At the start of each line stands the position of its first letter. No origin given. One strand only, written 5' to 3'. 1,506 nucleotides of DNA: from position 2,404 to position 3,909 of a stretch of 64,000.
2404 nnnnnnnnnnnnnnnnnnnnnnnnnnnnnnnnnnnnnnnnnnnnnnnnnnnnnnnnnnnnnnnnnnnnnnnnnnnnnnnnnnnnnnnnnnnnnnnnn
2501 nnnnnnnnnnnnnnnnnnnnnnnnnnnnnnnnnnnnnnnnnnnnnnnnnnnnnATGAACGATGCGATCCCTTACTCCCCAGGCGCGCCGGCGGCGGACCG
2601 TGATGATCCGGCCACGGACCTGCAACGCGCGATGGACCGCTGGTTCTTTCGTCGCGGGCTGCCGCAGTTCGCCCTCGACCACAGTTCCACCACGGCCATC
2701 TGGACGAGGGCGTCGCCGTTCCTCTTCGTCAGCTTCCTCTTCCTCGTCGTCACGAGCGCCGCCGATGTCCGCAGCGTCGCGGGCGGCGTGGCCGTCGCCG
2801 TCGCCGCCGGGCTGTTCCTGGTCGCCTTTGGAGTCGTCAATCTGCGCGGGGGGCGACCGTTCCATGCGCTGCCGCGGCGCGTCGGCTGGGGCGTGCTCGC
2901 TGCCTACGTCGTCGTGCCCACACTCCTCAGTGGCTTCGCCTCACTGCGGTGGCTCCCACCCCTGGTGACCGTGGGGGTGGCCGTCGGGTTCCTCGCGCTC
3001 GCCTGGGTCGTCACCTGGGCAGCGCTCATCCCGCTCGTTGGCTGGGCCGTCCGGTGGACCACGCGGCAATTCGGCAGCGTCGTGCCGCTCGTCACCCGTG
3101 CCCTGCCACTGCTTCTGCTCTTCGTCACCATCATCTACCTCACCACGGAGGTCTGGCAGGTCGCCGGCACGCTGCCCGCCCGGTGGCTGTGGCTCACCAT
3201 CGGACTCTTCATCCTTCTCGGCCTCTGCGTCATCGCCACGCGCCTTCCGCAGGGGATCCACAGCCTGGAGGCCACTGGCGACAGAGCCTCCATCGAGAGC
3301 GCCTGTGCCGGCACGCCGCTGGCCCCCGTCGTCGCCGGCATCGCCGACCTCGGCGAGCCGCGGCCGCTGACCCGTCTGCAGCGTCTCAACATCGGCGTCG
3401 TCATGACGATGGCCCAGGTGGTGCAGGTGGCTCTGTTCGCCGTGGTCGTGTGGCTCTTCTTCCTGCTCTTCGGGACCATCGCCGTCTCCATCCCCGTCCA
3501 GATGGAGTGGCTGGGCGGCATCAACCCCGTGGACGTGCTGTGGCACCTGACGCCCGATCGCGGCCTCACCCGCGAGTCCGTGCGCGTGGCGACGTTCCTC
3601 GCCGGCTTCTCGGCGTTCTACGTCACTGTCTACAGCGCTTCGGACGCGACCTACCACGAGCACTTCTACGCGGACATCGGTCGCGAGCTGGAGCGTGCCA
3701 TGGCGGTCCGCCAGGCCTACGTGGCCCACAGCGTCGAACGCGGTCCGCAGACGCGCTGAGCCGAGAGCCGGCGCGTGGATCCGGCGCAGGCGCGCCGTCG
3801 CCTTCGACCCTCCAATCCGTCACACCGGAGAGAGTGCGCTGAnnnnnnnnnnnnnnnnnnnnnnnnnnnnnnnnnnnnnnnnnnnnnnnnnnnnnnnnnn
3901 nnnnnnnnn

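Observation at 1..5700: Accessory patch upstream of dnaE: TA pair, membrane proteins, orphan ORF, lower-GC stretch and decayed IS110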

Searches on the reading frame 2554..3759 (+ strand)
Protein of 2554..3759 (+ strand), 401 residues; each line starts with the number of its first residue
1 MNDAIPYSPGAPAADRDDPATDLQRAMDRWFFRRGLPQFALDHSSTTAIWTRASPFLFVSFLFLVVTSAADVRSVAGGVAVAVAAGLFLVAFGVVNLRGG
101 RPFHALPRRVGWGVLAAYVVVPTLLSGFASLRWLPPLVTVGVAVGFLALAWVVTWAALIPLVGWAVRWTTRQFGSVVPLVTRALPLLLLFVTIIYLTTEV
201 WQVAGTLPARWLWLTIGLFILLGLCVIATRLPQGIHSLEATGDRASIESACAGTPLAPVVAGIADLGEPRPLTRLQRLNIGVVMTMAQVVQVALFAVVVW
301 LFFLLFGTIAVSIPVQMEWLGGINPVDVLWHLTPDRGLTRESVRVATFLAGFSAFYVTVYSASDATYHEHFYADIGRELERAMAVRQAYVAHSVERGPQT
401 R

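Call 4: search_protein_families(library=pfam, proteins=[window:2554-3759:+], max_evalue=0.01)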
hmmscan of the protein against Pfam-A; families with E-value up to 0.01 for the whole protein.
window:2554-3759:+ (401 aa): 0 families

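Call 6: search_protein_families(library=ncbifam, proteins=[window:2554-3759:+], max_evalue=0.01)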
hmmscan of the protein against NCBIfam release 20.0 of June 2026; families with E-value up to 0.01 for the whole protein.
window:2554-3759:+ (401 aa): 0 families

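Call 9: find_encoding_contigs(protein=window:2554-3759:+, flank=10000, max_places=10)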
Protein window:2554-3759:+ (401 aa): 1 contig read that carries it; 1 place shown.
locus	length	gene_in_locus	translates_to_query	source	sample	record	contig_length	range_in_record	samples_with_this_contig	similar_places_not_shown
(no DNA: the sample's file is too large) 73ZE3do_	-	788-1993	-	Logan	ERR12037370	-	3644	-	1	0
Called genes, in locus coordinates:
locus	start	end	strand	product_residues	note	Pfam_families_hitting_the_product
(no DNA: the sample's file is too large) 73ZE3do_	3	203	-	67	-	?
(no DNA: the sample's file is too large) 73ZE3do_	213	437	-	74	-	-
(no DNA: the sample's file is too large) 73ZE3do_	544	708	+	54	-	-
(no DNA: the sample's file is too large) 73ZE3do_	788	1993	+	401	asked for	-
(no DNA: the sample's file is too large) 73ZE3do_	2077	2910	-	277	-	-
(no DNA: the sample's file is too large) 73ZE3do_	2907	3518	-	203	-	-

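Call 11: find_homologous_proteins(query=window:2554-3759:+, max_evalue=0.001)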
Query window:2554-3759:+ (401 aa): 265 proteins with E <= 0.001 among 8000 candidates; the best 120 are listed.
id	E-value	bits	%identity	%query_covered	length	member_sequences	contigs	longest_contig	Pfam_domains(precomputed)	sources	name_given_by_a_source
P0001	2.4e-249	845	97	100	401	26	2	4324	-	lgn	-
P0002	2.3e-231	786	90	100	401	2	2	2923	-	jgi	jgi:hypothetical protein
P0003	8.6e-230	781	88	100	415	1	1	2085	-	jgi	jgi:hypothetical protein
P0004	3.6e-227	772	90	100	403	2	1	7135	-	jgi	-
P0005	3.3e-126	439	56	95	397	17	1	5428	-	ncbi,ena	-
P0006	3.4e-126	439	57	94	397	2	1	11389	-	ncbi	ncbi:MAG: hypothetical protein ACKOT0_07150 [bacterium]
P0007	2.8e-125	436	56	94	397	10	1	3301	-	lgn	-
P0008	9.5e-125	435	58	94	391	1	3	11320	-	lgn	-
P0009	1.6e-104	368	51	92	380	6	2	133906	-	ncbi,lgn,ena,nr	ncbi:MAG: hypothetical protein IPO93_16500 [Actinobacteria bacterium]|nr:hypothetical protein [Actin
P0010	4.7e-104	366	48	92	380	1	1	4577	-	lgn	-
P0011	1.2e-103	365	49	93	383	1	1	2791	-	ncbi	-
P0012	5.5e-103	363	49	93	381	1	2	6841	-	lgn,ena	-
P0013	2.8e-102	361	49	93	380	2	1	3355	-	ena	-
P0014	8.2e-102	359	48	92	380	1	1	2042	-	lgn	-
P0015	1.8e-101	358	52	90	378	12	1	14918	-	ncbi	ncbi:MAG: hypothetical protein ACYC3K_16105 [Candidatus Nanopelagicales bacterium]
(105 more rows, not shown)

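Call 16: find_encoding_contigs(protein=P0004, flank=10000, max_places=4)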
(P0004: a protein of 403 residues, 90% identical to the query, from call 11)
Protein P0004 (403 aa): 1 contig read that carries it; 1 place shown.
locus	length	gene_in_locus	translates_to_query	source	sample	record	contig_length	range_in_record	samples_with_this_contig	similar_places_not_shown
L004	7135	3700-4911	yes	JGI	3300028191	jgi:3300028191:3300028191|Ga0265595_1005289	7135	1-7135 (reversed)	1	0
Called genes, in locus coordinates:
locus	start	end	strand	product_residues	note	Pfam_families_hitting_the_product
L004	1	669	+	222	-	?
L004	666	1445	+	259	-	PF01557:FAA_hydrolase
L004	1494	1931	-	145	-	-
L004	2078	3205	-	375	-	PF07786:HGSNAT_cat, PF01757:Acyl_transf_3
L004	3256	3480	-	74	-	-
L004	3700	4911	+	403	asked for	-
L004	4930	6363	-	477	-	PF07690:MFS_1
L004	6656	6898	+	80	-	PF01402:RHH_1 (weak)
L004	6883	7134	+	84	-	?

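Call 18: find_encoding_contigs(protein=P0006, flank=10000, max_places=4)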
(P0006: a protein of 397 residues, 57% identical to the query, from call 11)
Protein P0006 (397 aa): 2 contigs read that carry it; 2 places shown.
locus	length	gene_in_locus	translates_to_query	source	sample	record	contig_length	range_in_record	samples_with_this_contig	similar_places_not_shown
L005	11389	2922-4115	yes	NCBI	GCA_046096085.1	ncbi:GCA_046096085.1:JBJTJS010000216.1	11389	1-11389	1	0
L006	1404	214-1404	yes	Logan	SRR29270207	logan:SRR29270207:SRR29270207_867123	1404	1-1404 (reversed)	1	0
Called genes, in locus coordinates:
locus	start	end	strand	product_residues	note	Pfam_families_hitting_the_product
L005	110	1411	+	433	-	-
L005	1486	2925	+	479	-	-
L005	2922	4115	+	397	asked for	-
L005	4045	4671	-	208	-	PF00583:Acetyltransf_1 (weak), PF13302:Acetyltransf_3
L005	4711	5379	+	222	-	-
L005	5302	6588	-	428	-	PF00709:Adenylsucc_synt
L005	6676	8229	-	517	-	-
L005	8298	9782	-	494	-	PF00561:Abhydrolase_1, PF08386:Abhydrolase_4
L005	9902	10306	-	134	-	-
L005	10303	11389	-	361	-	PF05425:CopD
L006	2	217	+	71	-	?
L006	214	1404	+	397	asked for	?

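Call 34: search_solved_structures(query=A3, max_evalue=1)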
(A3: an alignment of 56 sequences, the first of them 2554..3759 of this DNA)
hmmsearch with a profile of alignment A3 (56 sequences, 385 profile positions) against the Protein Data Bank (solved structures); distinct sequences matched with E-value up to 1: 0.
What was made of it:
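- Tried and rejected: Sequence searches of the PDB found nothing for the 401-aa family (call 34).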

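Call 44: predict_structure(alignment_id=A3)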
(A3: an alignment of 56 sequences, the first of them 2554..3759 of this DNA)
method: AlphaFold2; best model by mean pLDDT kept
length: 401 residues; sequences in the alignment: 56
mean_pLDDT: 89.4   pTM: 0.81
mean pLDDT of the five models: 89.4, 88.3, 87.3, 87.1, 86.5
residues with pLDDT >= 90: 264; 70-90: 112; 50-70: 12; < 50: 13
segments of 3 or more residues with pLDDT < 50: 1-8
pLDDT, mean of each block of 10 residues (from residue 1): 44 64 92 89 74 91 91 88 90 92 88 94 92 93 95 88 89 85 91 96 96 97 96 90 89 96 86 88 92 94 97 97 94 98 98 96 88 89 93 80 45
secondary structure, 60 per line:
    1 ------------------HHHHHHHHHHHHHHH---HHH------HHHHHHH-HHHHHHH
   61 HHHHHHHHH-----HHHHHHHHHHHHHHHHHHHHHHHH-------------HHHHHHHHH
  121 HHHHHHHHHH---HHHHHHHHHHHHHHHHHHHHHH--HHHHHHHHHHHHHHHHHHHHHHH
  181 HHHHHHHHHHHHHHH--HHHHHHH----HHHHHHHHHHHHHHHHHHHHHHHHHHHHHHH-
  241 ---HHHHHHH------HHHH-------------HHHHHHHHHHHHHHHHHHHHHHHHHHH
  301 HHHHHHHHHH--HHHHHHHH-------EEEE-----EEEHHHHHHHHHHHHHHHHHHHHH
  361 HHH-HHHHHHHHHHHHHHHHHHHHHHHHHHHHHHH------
elements in order: H19-33 H46-52 H54-69 H75-98 H112-130 H134-155 H158-195 H198-204 H209-239 H244-250 H257-260 H274-310 H313-320 E328-331 E337-339 H340-363 H365-395
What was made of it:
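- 2554..3759 (+): 401-aa polytopic membrane protein of an unnamed family widespread in Actinomycetota. The AlphaFold2 model has pLDDT 89.4 and pTM 0.81 (call 44).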

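Call 52: find_related_loci(query=A3, collection=metagenome_contigs, flank=6000)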
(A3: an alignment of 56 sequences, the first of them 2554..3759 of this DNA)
Query A3 (401 aa) in metagenome_contigs; peptide patterns used: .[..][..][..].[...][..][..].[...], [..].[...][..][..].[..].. (x = any residue, [..] = any of these).
600 stretches matched a pattern (row limit reached: there are more); 498 encode a relative of the query (tblastn E <= 1e-3); the best 80 are kept; 80 distinct loci.
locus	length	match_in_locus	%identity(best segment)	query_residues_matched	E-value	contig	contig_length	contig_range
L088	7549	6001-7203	89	1-401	0e+0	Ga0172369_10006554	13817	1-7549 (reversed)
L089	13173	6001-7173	92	11-401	0e+0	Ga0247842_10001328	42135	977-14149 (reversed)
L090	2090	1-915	92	97-401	0e+0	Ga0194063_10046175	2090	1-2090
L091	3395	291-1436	49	6-391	6e-105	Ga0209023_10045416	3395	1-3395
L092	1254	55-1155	49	25-391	8e-110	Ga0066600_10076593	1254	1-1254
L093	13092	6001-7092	49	20-383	2e-96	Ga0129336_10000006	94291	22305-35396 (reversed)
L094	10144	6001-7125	44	25-399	2e-85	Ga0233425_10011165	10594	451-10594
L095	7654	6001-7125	45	25-399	1e-82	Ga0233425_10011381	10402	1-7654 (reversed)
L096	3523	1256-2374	44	25-397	8e-76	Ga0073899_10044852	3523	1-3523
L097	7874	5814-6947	42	20-397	9e-72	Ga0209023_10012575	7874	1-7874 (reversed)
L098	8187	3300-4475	42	10-397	1e-69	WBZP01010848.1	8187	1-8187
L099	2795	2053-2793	54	21-267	1e-66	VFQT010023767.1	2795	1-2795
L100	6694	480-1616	37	25-391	3e-64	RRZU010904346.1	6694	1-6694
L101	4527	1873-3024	38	25-396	2e-63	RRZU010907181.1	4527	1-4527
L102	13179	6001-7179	42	13-391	3e-59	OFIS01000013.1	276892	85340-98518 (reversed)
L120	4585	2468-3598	37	26-398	2e-50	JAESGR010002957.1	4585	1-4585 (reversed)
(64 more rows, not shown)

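Call 58: search_protein_families(library=pfam, proteins=[L004:1494-1931:-], max_evalue=0.001)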
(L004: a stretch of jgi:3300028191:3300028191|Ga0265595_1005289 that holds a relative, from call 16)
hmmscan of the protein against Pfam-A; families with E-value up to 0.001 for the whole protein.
L004:1494-1931:- (145 aa): 0 families

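Call 59: search_protein_families(library=padloc, proteins=[window:2554-3759:+], max_evalue=0.01)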
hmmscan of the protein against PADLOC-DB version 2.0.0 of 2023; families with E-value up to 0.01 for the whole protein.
window:2554-3759:+ (401 aa): 0 families

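Call 64: search_protein_families(library=pfam, proteins=[L089:5066-5680:+], max_evalue=0.01)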
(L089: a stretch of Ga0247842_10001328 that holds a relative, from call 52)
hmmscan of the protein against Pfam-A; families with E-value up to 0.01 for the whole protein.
L089:5066-5680:+ (204 aa): 8 families
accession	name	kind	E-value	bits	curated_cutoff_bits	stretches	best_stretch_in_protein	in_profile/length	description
PF00440.29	TetR_N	-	2.4e-13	50.1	24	1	20-60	3-43/47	Bacterial regulatory proteins, tetR family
PF17754.6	TetR_C_14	-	1.3e-08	35.2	22.7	1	82-187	2-107/112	MftR C-terminal domain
PF00356.27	LacI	-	6.8e-05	23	27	1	35-60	1-26/46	Bacterial regulatory proteins, lacI family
PF13560.12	HTH_31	-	0.0013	19.5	27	1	10-54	13-35/64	Helix-turn-helix domain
PF02796.21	HTH_7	-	0.0014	19.1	23.8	1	33-55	21-43/45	Helix-turn-helix domain of resolvase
PF09339.16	HTH_IclR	-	0.0021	18.2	22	1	33-53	18-38/52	IclR helix-turn-helix domain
PF07638.17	Sigma70_ECF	-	0.0022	18.4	21.1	1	12-54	130-172/185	ECF sigma factor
PF13384.12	HTH_23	-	0.0037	17.5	24.6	0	32-54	16-38/50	Homeodomain-like domain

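Call 72: search_protein_families(library=pfam, proteins=[L089:846-1097:-, L089:1748-3160:-, L089:7893-9044:+, L089:9041-12100:+, L004:6557-6898:+, L004:4930-6426:-], max_evalue=0.001)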
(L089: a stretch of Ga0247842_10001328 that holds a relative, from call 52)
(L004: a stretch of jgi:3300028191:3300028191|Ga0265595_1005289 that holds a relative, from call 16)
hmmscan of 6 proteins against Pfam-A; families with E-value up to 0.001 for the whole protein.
L089:846-1097:- (83 aa): 0 families

L089:1748-3160:- (470 aa): 2 families
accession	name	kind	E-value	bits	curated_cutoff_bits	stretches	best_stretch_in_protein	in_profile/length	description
PF07690.21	MFS_1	-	3.5e-31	108.8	33.4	1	4-377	24-346/347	Major Facilitator Superfamily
PF00083.30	Sugar_tr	-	4e-06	26.4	22.3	1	13-150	47-187/452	Sugar (and other) transporter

L089:7893-9044:+ (383 aa): 3 families
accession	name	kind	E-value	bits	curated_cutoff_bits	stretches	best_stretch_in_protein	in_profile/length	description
PF00149.33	Metallophos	-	7.6e-16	59.5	21.5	1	1-218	1-190/191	Calcineurin-like phosphoesterase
PF12320.13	SbcD_C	-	3.2e-13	50.3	24.4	1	267-354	2-93/94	Type 5 capsule protein repressor C-terminal domain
PF12850.12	Metallophos_2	-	2.7e-06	27.9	27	1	1-235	1-138/154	Calcineurin-like phosphoesterase superfamily domain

L089:9041-12100:+ (1019 aa): 4 families
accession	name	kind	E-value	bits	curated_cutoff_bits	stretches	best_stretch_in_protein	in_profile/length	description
PF13476.12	AAA_23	-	9.9e-18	65.9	27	1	6-297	2-192/201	AAA domain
PF13558.12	SbcC_Walker_B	-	4.9e-10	40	27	1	896-977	3-89/90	SbcC/RAD50-like, Walker B motif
PF02463.25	SMC_N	-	1.8e-07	31.3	40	0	627-1001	99-207/220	RecF/RecN/SMC N terminal domain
PF13555.12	AAA_29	-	0.00025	21.2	27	1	18-56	15-50/61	P-loop containing region of AAA domain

L004:6557-6898:+ (113 aa): 1 family
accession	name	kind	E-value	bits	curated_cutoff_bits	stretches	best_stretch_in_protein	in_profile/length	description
PF01402.27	RHH_1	-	3.1e-05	24.2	20.5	1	41-75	4-37/39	Ribbon-helix-helix protein, copG family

L004:4930-6426:- (498 aa): 1 family
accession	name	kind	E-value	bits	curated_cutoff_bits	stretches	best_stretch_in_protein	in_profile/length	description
PF07690.21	MFS_1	-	2.2e-51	175.2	33.4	1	43-432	3-346/347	Major Facilitator Superfamily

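Call 81: search_protein_families(library=pfam, alignment_id=A3, max_evalue=0.01)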
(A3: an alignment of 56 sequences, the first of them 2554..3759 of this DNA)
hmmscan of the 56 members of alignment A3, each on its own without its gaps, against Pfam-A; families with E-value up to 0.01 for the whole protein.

A. member 1, window:2554-3759:+ (401 aa): 0 families

B. families by the number of members that match (of 56 scanned): 2 families
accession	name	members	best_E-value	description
PF11990.13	DUF3487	1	0.0063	Protein of unknown function (DUF3487)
PF13400.11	Tad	1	0.0086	Putative Flp pilus-assembly TadE/G-like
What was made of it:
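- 2554..3759 (+): There is no Pfam, NCBIfam or PADLOC hit for it or for 56 family members (calls 4, 6, 59, 81).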
